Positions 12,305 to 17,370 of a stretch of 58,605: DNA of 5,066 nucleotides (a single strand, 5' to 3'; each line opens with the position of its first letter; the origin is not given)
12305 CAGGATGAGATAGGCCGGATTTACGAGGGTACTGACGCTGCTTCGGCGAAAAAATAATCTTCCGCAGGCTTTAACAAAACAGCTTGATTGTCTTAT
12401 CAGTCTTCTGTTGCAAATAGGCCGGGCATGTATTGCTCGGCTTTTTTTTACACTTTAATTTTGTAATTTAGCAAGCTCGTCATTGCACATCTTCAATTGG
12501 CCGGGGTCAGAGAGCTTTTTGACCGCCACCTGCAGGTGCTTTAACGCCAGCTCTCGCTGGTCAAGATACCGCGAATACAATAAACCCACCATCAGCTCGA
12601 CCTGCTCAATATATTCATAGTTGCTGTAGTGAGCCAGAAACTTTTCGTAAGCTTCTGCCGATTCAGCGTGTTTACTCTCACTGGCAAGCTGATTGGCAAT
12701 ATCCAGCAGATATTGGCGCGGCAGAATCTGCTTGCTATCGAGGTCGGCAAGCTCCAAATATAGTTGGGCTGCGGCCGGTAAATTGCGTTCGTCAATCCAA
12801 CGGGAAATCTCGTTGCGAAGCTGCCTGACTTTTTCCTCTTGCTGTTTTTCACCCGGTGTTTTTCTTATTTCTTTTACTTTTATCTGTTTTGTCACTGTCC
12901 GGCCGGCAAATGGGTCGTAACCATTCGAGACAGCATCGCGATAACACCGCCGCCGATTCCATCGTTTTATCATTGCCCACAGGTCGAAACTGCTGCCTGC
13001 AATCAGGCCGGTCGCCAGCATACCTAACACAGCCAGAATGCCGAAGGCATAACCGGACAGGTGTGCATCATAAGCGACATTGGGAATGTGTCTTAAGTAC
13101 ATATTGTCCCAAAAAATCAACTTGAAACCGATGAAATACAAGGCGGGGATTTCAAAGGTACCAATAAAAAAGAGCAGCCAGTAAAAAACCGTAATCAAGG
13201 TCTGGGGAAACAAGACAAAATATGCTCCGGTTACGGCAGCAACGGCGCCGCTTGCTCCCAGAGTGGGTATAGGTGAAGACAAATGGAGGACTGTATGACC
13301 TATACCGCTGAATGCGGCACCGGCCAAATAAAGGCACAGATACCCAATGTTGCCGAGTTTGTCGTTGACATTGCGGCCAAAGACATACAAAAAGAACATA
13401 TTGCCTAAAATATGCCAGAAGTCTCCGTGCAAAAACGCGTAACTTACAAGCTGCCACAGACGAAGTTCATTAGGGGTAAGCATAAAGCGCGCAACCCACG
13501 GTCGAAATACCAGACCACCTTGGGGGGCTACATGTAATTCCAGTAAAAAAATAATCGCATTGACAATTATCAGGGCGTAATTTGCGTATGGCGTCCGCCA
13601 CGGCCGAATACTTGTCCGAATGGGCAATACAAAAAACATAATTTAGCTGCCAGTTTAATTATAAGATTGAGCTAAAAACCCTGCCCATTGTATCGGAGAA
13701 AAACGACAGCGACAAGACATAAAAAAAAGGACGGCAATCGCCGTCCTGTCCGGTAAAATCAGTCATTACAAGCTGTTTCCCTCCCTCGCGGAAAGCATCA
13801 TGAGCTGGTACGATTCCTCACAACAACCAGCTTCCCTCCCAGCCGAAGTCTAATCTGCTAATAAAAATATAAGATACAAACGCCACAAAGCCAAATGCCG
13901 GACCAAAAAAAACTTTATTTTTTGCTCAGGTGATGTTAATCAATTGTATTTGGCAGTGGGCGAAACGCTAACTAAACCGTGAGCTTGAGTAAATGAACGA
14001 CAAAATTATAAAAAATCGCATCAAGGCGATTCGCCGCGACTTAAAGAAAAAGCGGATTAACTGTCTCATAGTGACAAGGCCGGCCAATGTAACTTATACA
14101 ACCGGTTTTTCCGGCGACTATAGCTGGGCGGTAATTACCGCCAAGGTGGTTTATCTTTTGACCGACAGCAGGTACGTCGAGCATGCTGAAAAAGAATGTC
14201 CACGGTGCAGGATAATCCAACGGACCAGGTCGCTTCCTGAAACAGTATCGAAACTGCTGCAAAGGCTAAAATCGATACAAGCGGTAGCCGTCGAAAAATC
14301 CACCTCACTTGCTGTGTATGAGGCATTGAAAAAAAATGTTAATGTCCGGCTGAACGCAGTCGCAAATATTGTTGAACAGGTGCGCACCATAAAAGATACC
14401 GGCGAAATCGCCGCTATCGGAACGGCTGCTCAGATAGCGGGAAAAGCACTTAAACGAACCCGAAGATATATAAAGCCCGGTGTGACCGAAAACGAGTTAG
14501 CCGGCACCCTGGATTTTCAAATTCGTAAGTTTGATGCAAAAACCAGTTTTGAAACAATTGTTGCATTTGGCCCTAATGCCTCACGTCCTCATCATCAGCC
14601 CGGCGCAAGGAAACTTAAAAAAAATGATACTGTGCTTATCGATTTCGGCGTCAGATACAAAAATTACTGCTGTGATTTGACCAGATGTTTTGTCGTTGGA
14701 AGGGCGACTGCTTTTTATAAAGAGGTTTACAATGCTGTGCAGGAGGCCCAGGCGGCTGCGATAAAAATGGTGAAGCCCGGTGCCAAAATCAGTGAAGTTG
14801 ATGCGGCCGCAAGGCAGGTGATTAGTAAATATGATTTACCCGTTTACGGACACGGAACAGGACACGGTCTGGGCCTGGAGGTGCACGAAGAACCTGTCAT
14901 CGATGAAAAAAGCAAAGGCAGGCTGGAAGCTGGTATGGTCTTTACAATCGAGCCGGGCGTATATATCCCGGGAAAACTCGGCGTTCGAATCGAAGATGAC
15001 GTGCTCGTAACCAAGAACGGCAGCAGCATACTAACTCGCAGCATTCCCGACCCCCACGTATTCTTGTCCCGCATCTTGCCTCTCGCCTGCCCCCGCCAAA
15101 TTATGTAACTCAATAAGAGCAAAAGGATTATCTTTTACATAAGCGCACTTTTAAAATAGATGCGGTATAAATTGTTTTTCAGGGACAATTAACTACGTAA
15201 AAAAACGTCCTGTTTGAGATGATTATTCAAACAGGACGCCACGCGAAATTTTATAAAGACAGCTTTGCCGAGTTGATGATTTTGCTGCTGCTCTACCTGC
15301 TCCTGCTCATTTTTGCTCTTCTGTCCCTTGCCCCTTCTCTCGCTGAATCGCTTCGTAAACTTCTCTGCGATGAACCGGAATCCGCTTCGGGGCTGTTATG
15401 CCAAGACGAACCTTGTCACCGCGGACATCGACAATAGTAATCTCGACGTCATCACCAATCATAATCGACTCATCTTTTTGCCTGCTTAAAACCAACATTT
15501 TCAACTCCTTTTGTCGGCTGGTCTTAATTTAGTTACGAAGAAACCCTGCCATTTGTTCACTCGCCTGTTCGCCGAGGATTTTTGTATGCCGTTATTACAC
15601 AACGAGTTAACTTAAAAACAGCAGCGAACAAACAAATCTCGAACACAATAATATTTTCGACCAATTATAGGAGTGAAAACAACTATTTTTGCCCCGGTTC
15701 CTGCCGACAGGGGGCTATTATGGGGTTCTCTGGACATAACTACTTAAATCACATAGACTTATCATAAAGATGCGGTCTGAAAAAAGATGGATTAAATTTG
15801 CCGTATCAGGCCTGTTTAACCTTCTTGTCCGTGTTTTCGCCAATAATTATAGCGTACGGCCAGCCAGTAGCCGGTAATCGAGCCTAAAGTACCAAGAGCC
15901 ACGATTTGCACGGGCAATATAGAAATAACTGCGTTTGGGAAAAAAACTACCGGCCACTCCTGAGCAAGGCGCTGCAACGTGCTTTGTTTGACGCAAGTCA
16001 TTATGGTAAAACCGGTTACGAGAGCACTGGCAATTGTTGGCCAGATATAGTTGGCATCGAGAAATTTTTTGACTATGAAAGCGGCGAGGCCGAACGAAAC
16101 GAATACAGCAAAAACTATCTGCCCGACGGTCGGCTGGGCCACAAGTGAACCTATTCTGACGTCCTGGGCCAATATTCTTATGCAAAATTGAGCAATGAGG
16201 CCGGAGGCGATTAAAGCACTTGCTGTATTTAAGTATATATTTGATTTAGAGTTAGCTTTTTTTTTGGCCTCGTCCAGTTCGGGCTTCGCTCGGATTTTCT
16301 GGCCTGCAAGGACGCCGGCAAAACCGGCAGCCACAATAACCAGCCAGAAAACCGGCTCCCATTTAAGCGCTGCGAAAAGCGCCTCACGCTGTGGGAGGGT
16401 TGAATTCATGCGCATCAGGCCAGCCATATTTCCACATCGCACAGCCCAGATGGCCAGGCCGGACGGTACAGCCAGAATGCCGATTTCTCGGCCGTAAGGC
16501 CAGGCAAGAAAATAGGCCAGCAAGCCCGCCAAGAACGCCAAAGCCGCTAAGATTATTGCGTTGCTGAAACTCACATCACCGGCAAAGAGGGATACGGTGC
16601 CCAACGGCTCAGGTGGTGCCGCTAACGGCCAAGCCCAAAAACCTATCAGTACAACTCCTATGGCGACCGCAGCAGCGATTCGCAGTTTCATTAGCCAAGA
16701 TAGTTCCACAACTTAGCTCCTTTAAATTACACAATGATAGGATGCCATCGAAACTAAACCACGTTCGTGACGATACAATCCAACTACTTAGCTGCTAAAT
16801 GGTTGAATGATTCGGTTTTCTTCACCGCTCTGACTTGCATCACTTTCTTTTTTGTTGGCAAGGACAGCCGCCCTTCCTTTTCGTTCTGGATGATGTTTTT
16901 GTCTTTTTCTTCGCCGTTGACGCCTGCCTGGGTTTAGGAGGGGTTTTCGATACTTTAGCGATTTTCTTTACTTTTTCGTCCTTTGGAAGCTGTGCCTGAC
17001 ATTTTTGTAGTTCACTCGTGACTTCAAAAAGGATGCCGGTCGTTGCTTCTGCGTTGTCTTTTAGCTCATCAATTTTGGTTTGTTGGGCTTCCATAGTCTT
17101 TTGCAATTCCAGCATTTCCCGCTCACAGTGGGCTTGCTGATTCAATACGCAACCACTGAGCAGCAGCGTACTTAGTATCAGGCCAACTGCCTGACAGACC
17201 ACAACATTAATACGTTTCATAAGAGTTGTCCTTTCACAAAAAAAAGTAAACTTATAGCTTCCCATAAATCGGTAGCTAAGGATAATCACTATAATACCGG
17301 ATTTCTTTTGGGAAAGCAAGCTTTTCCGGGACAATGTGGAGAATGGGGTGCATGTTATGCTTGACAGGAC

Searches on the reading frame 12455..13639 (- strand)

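Call 14: search_protein_families(library=pfam, proteins=[window:12455-13639:-], max_evalue=0.01)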
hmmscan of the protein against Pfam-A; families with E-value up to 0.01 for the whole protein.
window:12455-13639:- (394 aa): 1 family
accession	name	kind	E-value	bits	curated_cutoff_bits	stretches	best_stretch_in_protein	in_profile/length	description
PF01694.28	Rhomboid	-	3.1e-25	89.5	22.6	1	60-207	3-140/143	Rhomboid domain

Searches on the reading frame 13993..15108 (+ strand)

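Call 14: search_protein_families(library=pfam, proteins=[window:13993-15108:+], max_evalue=0.01)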
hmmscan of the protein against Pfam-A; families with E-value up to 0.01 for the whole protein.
window:13993-15108:+ (371 aa): 3 families
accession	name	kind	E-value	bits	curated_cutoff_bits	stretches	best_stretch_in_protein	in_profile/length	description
PF00557.29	Peptidase_M24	-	2.5e-73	246.7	23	1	142-341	3-208/208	Metallopeptidase family M24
PF01321.24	Creatinase_N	-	2.4e-21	77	22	1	9-133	1-128/128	Creatinase/Prolidase N-terminal domain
PF16189.11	Creatinase_N_2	-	0.00071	20.1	29.7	1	6-136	22-159/161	Creatinase/Prolidase N-terminal domain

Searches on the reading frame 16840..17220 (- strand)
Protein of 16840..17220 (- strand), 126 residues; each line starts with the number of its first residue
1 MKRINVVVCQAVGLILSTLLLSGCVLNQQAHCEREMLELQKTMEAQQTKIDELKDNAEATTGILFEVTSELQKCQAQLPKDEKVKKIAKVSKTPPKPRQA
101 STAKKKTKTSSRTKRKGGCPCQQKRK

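Call 14: search_protein_families(library=pfam, proteins=[window:16840-17220:-], max_evalue=0.01)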
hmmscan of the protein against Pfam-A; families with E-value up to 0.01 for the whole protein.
window:16840-17220:- (126 aa): 0 families

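Call 36: find_encoding_contigs(protein=window:16840-17220:-, flank=3000, max_places=10)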
Protein window:16840-17220:- (126 aa): 3 contigs read that carry it; 3 places shown.
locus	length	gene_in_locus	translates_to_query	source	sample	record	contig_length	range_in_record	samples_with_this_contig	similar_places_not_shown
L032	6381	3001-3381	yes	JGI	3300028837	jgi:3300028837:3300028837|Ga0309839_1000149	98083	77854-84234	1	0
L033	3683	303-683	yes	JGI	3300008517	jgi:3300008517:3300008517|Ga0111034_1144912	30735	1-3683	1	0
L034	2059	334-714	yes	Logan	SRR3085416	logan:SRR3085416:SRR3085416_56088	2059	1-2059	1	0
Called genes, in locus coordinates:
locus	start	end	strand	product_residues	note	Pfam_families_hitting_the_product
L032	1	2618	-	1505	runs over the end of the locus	PF13385:Laminin_G_3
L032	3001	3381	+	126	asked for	-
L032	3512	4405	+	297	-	-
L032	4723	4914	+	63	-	PF02599:CsrA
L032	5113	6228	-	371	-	PF01321:Creatinase_N, PF00557:Peptidase_M24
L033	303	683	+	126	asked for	-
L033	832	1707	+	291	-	-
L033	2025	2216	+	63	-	PF02599:CsrA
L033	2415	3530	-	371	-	PF01321:Creatinase_N, PF00557:Peptidase_M24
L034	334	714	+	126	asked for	-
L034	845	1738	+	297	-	-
